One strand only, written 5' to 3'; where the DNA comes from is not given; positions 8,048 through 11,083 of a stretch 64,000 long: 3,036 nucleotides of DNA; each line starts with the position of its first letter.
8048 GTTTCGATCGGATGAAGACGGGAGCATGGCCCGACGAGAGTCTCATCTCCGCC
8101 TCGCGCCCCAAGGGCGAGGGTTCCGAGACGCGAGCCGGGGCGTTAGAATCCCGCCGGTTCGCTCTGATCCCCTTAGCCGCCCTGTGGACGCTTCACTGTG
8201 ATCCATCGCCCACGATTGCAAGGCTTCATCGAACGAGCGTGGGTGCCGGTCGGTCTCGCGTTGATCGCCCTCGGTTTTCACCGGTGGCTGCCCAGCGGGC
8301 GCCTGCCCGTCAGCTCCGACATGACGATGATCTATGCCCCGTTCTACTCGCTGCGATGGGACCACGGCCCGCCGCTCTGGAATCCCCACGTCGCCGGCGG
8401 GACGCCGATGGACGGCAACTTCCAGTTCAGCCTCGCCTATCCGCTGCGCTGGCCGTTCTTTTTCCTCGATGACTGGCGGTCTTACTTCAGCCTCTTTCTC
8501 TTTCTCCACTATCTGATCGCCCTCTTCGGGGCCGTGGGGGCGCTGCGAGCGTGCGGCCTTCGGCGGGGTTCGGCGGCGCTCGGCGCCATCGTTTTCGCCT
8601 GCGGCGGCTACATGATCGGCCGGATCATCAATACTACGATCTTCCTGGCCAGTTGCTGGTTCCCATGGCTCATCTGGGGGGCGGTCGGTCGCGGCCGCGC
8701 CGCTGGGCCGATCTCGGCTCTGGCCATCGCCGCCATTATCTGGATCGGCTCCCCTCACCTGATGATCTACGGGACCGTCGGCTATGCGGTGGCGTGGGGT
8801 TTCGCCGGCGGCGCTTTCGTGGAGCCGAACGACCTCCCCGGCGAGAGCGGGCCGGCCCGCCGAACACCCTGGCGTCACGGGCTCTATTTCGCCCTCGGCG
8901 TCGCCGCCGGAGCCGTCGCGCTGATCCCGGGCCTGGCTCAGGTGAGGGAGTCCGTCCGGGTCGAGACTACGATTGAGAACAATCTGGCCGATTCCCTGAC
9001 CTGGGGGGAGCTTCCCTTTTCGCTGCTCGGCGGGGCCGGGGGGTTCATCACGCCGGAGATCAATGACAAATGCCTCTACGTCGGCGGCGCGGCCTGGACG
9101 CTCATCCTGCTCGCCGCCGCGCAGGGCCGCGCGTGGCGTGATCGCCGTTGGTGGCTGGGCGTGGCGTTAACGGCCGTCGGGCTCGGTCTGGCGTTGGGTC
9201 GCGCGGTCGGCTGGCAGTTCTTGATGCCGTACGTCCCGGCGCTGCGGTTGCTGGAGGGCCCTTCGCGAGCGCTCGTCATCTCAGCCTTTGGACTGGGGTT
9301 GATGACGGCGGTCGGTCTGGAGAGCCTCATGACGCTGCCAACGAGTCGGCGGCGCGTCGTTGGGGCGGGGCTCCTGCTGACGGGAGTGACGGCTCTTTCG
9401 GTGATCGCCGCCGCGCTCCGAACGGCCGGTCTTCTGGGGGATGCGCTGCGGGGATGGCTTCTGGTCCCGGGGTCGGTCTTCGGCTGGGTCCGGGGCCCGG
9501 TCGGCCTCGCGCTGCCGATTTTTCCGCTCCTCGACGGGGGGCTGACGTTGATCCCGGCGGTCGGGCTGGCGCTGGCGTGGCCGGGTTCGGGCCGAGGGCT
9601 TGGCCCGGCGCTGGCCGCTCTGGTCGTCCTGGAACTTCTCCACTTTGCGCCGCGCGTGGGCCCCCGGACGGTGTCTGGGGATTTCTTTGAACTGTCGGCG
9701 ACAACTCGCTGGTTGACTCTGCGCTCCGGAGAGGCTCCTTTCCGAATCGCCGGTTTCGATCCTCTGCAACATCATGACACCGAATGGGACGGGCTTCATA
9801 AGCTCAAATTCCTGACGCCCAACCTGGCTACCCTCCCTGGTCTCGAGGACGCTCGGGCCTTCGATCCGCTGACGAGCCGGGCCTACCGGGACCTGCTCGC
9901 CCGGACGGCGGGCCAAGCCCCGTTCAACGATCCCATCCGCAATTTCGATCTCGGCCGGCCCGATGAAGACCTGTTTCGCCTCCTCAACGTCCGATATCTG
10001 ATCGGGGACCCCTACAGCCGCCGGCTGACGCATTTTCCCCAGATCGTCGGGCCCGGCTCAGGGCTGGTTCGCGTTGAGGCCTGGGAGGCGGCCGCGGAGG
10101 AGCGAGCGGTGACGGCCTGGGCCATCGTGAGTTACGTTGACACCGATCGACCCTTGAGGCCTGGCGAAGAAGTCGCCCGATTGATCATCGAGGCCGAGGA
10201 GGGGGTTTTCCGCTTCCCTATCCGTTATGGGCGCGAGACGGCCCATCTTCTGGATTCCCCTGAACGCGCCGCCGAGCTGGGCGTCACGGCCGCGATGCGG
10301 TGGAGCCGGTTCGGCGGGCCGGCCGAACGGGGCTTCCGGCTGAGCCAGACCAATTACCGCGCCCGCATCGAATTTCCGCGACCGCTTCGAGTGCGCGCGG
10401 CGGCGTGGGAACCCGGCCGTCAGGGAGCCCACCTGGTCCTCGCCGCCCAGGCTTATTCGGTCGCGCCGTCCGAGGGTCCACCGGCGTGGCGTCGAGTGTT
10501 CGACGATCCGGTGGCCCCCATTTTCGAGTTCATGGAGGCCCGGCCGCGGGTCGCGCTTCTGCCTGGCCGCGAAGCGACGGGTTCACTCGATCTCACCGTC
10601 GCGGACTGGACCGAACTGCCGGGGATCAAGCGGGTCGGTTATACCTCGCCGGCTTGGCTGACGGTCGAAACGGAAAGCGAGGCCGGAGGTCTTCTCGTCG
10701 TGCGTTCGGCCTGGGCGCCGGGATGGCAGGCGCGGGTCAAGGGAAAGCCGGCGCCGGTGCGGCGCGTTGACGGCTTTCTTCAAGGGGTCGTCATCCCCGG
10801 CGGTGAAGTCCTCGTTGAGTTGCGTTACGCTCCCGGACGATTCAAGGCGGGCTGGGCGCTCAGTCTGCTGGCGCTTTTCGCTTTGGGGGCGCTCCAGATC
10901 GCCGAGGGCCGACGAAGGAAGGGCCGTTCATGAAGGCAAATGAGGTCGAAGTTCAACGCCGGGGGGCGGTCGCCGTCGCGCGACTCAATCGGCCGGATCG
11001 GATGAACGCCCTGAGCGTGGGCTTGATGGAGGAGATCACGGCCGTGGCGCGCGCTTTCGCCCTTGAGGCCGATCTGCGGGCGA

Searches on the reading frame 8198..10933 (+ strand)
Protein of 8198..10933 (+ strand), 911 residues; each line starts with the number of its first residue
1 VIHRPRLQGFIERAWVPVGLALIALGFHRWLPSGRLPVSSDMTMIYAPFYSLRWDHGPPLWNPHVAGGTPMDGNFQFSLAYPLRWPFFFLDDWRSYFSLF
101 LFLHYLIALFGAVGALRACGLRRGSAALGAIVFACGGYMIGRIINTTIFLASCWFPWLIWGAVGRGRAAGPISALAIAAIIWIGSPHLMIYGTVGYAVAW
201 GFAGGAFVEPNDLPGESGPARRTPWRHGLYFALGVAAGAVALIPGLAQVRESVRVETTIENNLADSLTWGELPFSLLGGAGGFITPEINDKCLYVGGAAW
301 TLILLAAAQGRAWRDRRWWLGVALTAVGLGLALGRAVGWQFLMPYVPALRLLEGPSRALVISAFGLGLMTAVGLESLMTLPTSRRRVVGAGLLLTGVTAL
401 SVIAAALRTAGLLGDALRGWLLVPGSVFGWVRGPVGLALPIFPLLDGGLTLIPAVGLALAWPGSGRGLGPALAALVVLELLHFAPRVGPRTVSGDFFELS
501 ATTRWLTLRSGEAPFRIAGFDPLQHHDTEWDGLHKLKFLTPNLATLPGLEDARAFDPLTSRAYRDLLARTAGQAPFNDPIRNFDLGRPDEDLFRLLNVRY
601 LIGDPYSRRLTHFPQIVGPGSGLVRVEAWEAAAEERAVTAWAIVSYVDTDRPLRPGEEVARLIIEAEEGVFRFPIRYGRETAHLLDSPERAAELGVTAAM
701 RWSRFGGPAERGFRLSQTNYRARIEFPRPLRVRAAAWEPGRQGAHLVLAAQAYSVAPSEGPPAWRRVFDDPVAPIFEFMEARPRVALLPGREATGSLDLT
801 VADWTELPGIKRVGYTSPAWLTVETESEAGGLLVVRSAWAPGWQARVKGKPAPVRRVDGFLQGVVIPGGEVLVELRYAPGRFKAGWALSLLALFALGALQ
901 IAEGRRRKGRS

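Call 56: search_protein_families(library=pfam, proteins=[window:8198-10933:+], max_evalue=0.001)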
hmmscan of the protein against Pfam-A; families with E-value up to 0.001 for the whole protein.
window:8198-10933:+ (911 aa): 1 family
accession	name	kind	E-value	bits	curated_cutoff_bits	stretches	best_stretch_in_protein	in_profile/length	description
PF09586.16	YfhO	-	1.7e-06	27.1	28.5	1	820-889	765-835/835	Bacterial membrane protein YfhO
